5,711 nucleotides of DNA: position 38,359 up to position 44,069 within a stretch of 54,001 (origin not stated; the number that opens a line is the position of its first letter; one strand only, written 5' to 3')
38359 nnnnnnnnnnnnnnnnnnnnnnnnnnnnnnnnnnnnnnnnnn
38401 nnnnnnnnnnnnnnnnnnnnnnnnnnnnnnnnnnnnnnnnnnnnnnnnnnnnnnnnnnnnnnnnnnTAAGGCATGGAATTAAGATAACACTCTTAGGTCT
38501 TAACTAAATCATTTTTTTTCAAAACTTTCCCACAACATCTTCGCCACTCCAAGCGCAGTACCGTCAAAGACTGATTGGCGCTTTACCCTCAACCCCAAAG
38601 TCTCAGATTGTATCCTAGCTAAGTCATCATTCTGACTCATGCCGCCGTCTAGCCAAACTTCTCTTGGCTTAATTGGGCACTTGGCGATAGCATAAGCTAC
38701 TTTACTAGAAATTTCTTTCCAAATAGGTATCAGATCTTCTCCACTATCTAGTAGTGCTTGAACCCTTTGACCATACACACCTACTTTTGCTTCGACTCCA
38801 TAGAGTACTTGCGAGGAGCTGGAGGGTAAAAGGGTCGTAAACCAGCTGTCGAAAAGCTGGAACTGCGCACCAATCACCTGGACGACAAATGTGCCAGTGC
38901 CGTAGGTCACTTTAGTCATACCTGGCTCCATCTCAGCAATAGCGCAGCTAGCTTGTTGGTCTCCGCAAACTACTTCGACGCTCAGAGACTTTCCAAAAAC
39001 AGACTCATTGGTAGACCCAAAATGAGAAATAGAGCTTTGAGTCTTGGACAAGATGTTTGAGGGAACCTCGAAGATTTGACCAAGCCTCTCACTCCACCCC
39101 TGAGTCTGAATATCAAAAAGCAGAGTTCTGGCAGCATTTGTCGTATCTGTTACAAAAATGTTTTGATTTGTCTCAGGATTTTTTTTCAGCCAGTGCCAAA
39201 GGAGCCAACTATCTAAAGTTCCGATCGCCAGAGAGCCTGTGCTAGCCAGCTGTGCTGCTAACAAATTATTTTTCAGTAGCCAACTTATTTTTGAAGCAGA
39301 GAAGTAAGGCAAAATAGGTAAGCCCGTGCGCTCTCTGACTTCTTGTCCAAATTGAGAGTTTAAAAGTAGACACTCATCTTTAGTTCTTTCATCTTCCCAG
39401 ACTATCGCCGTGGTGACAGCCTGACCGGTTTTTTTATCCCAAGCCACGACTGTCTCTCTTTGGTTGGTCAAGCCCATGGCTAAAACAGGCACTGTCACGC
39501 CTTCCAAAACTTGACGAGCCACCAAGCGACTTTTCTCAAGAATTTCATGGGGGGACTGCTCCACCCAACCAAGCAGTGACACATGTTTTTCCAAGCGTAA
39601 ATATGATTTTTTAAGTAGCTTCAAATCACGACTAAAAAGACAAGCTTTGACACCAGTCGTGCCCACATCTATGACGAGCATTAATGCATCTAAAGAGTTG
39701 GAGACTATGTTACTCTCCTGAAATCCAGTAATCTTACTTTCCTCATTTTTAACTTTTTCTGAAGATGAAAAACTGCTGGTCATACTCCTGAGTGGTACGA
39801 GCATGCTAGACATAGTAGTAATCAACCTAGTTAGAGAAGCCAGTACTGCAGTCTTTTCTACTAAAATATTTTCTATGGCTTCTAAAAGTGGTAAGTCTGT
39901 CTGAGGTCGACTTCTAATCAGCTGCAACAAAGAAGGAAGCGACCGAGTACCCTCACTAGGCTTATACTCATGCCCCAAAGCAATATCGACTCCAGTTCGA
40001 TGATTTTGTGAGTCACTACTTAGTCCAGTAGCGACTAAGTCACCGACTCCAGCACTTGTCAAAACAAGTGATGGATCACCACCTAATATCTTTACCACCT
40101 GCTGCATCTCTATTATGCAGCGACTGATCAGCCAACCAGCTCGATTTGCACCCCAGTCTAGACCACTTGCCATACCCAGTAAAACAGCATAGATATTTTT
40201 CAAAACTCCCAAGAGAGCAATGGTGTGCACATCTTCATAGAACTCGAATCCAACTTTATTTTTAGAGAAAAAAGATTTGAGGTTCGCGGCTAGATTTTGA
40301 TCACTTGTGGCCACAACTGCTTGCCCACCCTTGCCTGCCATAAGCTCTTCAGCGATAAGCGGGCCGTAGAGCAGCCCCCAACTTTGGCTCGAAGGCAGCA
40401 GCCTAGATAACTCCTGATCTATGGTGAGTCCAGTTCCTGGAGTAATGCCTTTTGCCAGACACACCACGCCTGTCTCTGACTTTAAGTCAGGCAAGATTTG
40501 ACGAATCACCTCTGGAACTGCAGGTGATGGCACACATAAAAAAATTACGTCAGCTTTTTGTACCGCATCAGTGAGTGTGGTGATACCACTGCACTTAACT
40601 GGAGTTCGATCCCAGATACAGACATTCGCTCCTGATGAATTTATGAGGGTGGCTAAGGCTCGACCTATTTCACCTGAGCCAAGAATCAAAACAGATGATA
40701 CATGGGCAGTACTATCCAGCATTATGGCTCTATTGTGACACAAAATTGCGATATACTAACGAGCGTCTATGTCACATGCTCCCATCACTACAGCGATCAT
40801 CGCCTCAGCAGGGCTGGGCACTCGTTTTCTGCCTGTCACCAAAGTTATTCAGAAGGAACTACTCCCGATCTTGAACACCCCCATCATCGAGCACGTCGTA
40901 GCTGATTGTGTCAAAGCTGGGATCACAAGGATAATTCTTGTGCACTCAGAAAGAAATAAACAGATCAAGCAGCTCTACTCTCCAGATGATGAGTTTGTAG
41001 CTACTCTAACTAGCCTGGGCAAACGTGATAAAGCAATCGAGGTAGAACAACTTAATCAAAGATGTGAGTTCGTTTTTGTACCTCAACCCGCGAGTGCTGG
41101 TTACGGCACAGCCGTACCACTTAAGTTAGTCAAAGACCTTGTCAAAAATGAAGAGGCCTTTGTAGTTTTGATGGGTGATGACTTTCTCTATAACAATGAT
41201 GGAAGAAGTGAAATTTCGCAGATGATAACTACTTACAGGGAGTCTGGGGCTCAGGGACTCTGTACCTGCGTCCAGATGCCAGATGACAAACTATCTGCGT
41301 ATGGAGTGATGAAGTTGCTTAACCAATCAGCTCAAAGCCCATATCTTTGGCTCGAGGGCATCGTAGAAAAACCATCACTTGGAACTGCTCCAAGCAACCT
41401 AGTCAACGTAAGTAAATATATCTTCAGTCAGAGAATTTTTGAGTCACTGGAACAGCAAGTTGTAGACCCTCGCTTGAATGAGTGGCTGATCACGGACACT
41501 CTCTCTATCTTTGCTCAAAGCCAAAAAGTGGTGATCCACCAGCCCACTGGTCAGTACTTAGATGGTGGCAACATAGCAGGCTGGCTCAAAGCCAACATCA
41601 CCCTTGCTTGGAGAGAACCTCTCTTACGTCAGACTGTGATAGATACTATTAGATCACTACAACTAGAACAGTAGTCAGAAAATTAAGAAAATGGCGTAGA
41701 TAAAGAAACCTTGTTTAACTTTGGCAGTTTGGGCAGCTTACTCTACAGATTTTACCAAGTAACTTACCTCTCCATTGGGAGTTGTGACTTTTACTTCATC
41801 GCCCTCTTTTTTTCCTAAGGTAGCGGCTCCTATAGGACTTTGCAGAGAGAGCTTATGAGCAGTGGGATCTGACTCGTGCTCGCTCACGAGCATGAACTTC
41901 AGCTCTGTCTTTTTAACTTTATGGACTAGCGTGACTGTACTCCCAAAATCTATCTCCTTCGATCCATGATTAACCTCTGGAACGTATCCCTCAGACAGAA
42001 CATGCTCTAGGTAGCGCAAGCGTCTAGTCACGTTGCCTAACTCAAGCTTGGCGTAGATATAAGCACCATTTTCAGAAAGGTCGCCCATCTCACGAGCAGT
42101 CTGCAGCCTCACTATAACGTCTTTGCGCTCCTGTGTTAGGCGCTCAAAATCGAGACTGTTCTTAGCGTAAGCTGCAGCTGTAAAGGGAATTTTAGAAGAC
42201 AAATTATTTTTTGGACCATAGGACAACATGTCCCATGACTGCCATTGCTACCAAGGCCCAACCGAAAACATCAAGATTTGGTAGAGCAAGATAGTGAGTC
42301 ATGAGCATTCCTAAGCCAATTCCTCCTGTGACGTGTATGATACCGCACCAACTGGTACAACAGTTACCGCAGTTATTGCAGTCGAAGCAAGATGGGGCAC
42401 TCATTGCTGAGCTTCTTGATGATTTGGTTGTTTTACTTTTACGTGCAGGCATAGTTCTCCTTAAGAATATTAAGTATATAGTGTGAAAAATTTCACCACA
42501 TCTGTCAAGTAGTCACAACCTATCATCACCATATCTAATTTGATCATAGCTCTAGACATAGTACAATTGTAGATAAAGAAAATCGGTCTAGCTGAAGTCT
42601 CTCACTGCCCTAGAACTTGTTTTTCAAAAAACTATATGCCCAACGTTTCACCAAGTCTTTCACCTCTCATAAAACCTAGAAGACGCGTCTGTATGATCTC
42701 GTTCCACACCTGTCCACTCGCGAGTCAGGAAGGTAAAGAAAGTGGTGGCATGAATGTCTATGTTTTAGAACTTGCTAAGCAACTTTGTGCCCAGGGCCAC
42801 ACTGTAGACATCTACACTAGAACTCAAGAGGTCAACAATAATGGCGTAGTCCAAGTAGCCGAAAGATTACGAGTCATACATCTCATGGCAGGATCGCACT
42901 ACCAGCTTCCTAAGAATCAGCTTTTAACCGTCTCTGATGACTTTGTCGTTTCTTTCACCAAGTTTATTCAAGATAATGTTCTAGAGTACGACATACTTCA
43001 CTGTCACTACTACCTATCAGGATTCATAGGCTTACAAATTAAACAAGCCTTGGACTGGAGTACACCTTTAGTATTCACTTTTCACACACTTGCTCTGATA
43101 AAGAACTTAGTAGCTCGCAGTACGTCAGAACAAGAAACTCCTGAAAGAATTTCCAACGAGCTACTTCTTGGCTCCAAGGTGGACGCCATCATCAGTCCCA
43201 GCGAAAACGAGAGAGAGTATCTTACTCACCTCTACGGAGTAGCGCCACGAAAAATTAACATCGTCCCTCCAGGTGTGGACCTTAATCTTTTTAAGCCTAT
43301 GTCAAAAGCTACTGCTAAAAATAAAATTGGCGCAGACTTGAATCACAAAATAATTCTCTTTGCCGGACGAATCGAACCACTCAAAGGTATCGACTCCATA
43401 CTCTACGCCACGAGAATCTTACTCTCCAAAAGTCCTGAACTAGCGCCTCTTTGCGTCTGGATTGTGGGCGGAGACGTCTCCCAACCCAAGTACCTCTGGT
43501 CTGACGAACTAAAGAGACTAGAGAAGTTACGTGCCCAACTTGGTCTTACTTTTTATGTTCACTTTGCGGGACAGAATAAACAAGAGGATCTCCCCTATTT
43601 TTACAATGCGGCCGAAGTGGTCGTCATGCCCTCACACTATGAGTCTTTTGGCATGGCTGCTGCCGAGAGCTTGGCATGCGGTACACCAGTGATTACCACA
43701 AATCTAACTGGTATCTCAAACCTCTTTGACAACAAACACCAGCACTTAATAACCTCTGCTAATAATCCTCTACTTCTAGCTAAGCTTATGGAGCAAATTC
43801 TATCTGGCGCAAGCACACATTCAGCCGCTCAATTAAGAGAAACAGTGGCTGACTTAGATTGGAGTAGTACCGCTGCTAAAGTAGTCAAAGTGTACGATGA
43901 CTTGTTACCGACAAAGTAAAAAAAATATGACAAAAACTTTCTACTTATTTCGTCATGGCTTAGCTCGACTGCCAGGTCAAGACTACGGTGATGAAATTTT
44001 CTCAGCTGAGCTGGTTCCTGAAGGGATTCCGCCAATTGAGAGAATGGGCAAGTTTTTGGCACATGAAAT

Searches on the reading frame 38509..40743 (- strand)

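Call 15: search_protein_families(library=pfam, proteins=[window:38509-40743:-], max_evalue=0.001)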
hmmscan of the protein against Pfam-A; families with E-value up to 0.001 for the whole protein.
window:38509-40743:- (744 aa): 10 families
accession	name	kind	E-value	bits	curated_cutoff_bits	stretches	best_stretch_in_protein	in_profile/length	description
PF00370.27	FGGY_N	-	9.5e-46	156.8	28.8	1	354-596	1-239/245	FGGY family of carbohydrate kinases, N-terminal domain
PF07479.19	NAD_Gly3P_dh_C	-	5.3e-26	91.9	25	1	171-300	1-137/142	NAD-dependent glycerol-3-phosphate dehydrogenase C-terminus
PF01210.29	NAD_Gly3P_dh_N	-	6.6e-21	75.4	23.1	2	55-151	61-157/158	NAD-dependent glycerol-3-phosphate dehydrogenase N-terminus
PF03807.23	F420_oxidored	-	2.6e-09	38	21.6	1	18-94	2-89/94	NADP oxidoreductase coenzyme F420-dependent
PF02826.25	2-Hacid_dh_C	-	5.4e-07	29.6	25.1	1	13-73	34-101/178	D-isomer specific 2-hydroxyacid dehydrogenase, NAD binding domain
PF20618.3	GPD_NAD_C_bact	-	1.7e-06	28.9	27.6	1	231-290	1-66/66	Bacterial GPD, NAD-dependent C-terminal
PF02782.22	FGGY_C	-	2.3e-06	28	27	1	685-735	141-192/198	FGGY family of carbohydrate kinases, C-terminal domain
PF02558.23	ApbA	-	2.5e-06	27.6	22.2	1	18-100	1-103/150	Ketopantoate reductase PanE/ApbA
PF03446.21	NAD_binding_2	-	5.1e-06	27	21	1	20-94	4-90/161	NAD binding domain of 6-phosphogluconate dehydrogenase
PF07991.19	KARI_N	-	0.00037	20.5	20.6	1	17-99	6-96/165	Acetohydroxy acid isomeroreductase, NADPH-binding domain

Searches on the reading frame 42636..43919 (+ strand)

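Call 15: search_protein_families(library=pfam, proteins=[window:42636-43919:+], max_evalue=0.001)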
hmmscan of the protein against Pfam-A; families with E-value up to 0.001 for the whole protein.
window:42636-43919:+ (427 aa): 8 families
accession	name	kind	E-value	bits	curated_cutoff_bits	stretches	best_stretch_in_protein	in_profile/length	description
PF00534.26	Glycos_transf_1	-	1.1e-31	110.2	26.4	1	225-392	3-159/172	Glycosyl transferases group 1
PF13439.12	Glyco_transf_4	-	3.9e-29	102.3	28.5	1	37-217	2-169/170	Glycosyltransferase Family 4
PF13692.12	Glyco_trans_1_4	-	1.3e-24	87.5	27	1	238-390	2-141/142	Glycosyl transferases group 1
PF13579.12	Glyco_trans_4_4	-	1.3e-21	78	29.7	1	37-213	1-158/158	Glycosyl transferase 4-like domain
PF20706.3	GT4-conflict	-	9.9e-17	61.4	26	1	29-415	4-384/385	Family 4 Glycosyltransferase in conflict systems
PF08323.17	Glyco_transf_5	-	1.8e-05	25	22.7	0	113-157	124-173/239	Starch synthase catalytic domain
PF13524.12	Glyco_trans_1_2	-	1.9e-05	25.1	25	1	305-375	16-100/144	Glycosyl transferase-like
PF05693.19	Glycogen_syn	-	0.0004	19.5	27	1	321-365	465-509/639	Glycogen synthase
